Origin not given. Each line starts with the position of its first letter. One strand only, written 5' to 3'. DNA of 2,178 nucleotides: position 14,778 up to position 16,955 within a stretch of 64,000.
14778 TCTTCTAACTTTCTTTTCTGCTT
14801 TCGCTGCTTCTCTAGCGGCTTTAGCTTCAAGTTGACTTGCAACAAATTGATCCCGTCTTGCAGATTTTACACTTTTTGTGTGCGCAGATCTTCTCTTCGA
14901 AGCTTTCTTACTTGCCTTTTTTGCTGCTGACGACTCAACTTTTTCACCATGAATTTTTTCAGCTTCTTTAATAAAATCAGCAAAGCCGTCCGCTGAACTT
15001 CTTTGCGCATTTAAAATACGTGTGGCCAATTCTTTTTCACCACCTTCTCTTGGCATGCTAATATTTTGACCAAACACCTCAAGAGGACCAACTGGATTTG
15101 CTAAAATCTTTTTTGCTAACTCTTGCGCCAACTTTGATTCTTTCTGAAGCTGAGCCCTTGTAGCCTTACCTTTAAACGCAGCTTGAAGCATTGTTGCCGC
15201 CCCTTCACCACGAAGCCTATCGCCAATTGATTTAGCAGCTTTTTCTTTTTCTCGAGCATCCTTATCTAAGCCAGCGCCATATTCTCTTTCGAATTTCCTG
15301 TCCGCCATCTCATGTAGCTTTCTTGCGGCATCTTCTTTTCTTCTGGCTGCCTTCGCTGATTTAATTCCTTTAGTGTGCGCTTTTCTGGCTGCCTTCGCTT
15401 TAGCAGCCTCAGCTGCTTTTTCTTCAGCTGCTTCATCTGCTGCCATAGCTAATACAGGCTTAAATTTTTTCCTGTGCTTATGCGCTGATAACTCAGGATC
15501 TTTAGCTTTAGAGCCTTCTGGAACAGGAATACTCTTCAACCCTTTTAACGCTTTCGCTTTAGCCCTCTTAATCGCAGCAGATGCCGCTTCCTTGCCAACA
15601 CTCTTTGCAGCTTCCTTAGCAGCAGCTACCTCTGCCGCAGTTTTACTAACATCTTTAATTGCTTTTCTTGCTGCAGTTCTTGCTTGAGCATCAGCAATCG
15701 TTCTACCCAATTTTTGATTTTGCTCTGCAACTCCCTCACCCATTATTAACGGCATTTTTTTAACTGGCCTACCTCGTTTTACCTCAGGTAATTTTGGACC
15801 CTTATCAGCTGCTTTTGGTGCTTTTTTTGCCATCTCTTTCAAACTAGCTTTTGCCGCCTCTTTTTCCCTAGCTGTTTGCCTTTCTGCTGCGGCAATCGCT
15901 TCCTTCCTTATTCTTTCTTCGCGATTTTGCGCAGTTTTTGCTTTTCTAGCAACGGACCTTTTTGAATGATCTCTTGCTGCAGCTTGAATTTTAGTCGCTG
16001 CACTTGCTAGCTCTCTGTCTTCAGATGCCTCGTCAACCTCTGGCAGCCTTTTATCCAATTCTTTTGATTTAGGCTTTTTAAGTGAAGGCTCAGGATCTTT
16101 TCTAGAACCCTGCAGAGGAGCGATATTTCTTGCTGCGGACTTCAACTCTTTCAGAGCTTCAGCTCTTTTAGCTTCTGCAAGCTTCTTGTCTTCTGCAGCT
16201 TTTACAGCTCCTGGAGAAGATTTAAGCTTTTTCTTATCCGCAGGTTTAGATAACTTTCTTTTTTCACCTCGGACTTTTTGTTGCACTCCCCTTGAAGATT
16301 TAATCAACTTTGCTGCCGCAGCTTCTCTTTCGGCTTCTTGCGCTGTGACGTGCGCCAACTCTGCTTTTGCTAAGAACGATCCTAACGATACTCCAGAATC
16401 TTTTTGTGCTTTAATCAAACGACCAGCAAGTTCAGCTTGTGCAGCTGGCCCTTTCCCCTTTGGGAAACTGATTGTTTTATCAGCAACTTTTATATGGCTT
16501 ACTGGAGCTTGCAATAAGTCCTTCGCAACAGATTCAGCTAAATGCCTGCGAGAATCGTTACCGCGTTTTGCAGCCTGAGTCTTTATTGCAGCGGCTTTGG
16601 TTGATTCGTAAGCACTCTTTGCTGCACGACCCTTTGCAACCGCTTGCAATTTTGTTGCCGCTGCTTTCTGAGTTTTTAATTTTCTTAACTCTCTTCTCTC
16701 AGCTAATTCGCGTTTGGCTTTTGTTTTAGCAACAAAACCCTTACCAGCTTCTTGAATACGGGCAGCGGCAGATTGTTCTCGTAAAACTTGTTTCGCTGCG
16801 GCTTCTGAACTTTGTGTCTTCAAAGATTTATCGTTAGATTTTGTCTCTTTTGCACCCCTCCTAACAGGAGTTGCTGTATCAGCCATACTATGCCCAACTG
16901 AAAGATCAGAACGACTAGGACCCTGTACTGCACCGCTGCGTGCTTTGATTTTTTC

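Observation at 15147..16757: Eukaryote-type IQ (calmodulin/EF-hand-binding) motifs in the giant protein and in a membrane paralog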

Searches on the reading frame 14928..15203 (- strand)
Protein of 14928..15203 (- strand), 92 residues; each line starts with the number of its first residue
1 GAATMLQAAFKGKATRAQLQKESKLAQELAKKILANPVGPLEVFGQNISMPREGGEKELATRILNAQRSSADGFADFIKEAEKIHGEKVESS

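Call 38: predict_structure(alignment_id=A3)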
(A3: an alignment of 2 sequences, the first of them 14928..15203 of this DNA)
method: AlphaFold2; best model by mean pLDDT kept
length: 92 residues; sequences in the alignment: 2
mean_pLDDT: 83.6   pTM: 0.71
mean pLDDT of the five models: 83.6, 82.8, 82.1, 80.2, 50.3
residues with pLDDT >= 90: 46; 70-90: 30; 50-70: 10; < 50: 6
segments of 3 or more residues with pLDDT < 50: 1-3
pLDDT, mean of each block of 10 residues (from residue 1): 50 74 92 88 92 85 92 91 92 70
secondary structure, 60 per line:
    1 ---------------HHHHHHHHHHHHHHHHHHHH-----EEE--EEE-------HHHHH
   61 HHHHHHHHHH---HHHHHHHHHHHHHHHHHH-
elements in order: H16-35 E41-43 E46-48 H56-70 H74-91

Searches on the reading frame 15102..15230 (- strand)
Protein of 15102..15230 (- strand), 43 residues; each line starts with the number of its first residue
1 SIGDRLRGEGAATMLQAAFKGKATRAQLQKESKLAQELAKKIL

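Call 8: search_protein_families(library=pfam, proteins=[window:15102-15230:-], max_evalue=10)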
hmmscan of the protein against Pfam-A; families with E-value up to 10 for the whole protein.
seq(43 aa): 1 family
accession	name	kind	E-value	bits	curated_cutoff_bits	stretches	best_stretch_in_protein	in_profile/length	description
PF00612.33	IQ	-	0.069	13.4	20.3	1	11-28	3-20/21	IQ calmodulin-binding motif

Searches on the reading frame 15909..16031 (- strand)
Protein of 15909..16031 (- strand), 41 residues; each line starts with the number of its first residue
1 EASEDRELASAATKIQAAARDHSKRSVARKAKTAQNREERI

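Call 8: search_protein_families(library=pfam, proteins=[window:15909-16031:-], max_evalue=10)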
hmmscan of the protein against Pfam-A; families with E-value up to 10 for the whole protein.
seq(41 aa): 1 family
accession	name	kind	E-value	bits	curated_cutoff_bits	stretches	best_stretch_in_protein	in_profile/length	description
PF00612.33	IQ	-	0.27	11.6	20.3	1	10-20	2-12/21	IQ calmodulin-binding motif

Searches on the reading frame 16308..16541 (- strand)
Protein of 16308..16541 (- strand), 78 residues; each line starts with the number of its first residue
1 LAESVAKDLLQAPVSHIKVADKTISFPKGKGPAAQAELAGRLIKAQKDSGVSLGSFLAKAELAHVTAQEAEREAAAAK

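Call 28: search_protein_representatives(alignment_id=A2)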
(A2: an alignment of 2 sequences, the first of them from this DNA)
Query: 2 sequences, 84 profile positions. Proteins with E-value up to 0.001 (for the whole library): 1; up to 1e-10: 1; up to 1e-30: 1. The best 1 are listed.
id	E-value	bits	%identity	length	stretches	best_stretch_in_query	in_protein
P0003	1.8e-71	252.3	-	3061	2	6-84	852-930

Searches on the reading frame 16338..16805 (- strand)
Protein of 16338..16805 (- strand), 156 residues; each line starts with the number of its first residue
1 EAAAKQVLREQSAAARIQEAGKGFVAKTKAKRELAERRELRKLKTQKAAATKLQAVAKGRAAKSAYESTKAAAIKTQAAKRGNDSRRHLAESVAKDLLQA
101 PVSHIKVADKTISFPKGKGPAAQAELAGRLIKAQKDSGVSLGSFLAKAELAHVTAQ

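Call 27: predict_structure(protein=window:16338-16760:-)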
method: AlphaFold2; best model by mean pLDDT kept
length: 141 residues; sequences in the alignment: 1
mean_pLDDT: 83.1   pTM: 0.48
mean pLDDT of the five models: 83.1, 78.2, 72.2, 68.6, 65.6
residues with pLDDT >= 90: 21; 70-90: 106; 50-70: 11; < 50: 3
segments of 3 or more residues with pLDDT < 50: 139-141
pLDDT, mean of each block of 10 residues (from residue 1): 66 86 90 90 89 88 86 88 82 81 84 89 84 66 37
secondary structure, 60 per line:
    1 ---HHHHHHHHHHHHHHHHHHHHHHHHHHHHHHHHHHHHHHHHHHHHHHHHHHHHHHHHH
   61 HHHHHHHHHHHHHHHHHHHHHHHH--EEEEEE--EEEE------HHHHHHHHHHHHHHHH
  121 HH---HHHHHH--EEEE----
elements in order: H4-84 E87-92 E95-98 H105-122 H126-131 E134-137

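Call 36: search_solved_structures(query=window:16338-16805:-, max_evalue=10, show_alignments=3)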
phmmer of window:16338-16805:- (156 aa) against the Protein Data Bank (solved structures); distinct sequences matched with E-value up to 10: 0.

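Call 67: fold_search(model_id=the predicted structure, library=pdb)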
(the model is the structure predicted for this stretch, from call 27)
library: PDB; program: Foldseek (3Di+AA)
matches with E <= 10: 35; with E <= 0.001: 0
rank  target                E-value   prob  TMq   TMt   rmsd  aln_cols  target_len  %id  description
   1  8a22_Bg               6.3e-01  0.07  0.15  0.17  10.4        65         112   20  Structure of the mitochondrial ribosome from Polytomella magna (released 2022-11-16)
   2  8ebc_E                1.6e+00  0.12  0.19  0.08  11.4        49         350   14  Crystal Structure of the Catalytic Domain of the Inosine Monophosphate Dehydrogenase from Listeria monocytogenes in th (released 2022-09-07)
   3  6msp_MODEL_1_A        1.9e+00  0.16  0.28  0.38   4.3        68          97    9  De novo Designed Protein Foldit3 (released 2019-06-12)
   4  7acy_A                2.4e+00  0.20  0.27  0.13   3.5        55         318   13  H/L (SLPH/SLPL) complex from C. difficile (CD630 strain) (released 2022-03-09)
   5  3cvz_A                2.9e+00  0.10  0.23  0.15   4.4        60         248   20  Structural insights into the molecular organization of the S-layer from Clostridium difficile (released 2009-03-17)
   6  7unr_g                3.8e+00  0.04  0.19  0.18  10.7        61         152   24  Pseudomonas aeruginosa 70S ribosome initiation complex bound to compact IF2-GDP (composite structure I-A) (released 2022-06-22)
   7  5x8r_g                4.3e+00  0.02  0.14  0.13  10.5        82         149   13  Structure of the 30S small subunit of chloroplast ribosome from spinach (released 2017-06-07)
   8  6n0u_C                4.9e+00  0.08  0.17  0.08   3.5        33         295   18  Crystal structure of a glucose-1-phosphate thymidylyltransferase from Burkholderia phymatum bound to 2'-deoxy-thymidin (released 2018-11-21)
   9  3pvl_A                4.9e+00  0.06  0.23  0.07   7.6        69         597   19  Structure of myosin VIIa MyTH4-FERM-SH3 in complex with the CEN1 of Sans (released 2011-03-02)
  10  6n0u_B                5.2e+00  0.08  0.17  0.08   3.4        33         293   18  Crystal structure of a glucose-1-phosphate thymidylyltransferase from Burkholderia phymatum bound to 2'-deoxy-thymidin (released 2018-11-21)
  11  9qeg_Ag               5.2e+00  0.02  0.12  0.12  10.9        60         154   17  Cryo-EM structure of the 70S ribosome of a MLSb sensitive S. aureus strain "KES34" in complex with solithromycin (released 2025-06-04)
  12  9sjc_H                5.2e+00  0.01  0.13  0.08   9.1        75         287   12  Type I-F_HNH variant Cascade bound to dsDNA, HNH domain in middle position (released 2026-02-18)
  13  9f8f_A                5.6e+00  0.13  0.28  0.14   3.2        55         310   11  SLPL/SLPH (H/L) complex C. difficile Opt2472 strain (SLCT2) (released 2025-09-03)
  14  8fnc_5                5.6e+00  0.03  0.16  0.09   7.9        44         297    9  Cryo-EM structure of RNase-treated RESC-C in trypanosomal RNA editing (released 2023-07-19)
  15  6n0u_A                6.0e+00  0.07  0.17  0.08   3.4        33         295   18  Crystal structure of a glucose-1-phosphate thymidylyltransferase from Burkholderia phymatum bound to 2'-deoxy-thymidin (released 2018-11-21)
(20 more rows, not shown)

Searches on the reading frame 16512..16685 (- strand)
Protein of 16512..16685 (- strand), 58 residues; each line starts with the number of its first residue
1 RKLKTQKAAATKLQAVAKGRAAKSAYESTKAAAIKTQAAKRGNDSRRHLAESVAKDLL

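Call 8: search_protein_families(library=pfam, proteins=[window:16512-16685:-], max_evalue=10)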
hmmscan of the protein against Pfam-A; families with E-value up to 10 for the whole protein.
seq(58 aa): 1 family
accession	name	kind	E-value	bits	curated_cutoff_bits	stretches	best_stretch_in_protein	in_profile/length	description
PF00612.33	IQ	-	0.00013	21.9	20.3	2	8-26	2-20/21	IQ calmodulin-binding motif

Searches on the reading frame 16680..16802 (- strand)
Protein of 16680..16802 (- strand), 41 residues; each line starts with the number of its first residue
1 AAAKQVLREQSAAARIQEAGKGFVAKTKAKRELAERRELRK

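Call 8: search_protein_families(library=pfam, proteins=[window:16680-16802:-], max_evalue=10)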
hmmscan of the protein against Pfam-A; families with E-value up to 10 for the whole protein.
seq(41 aa): 0 families
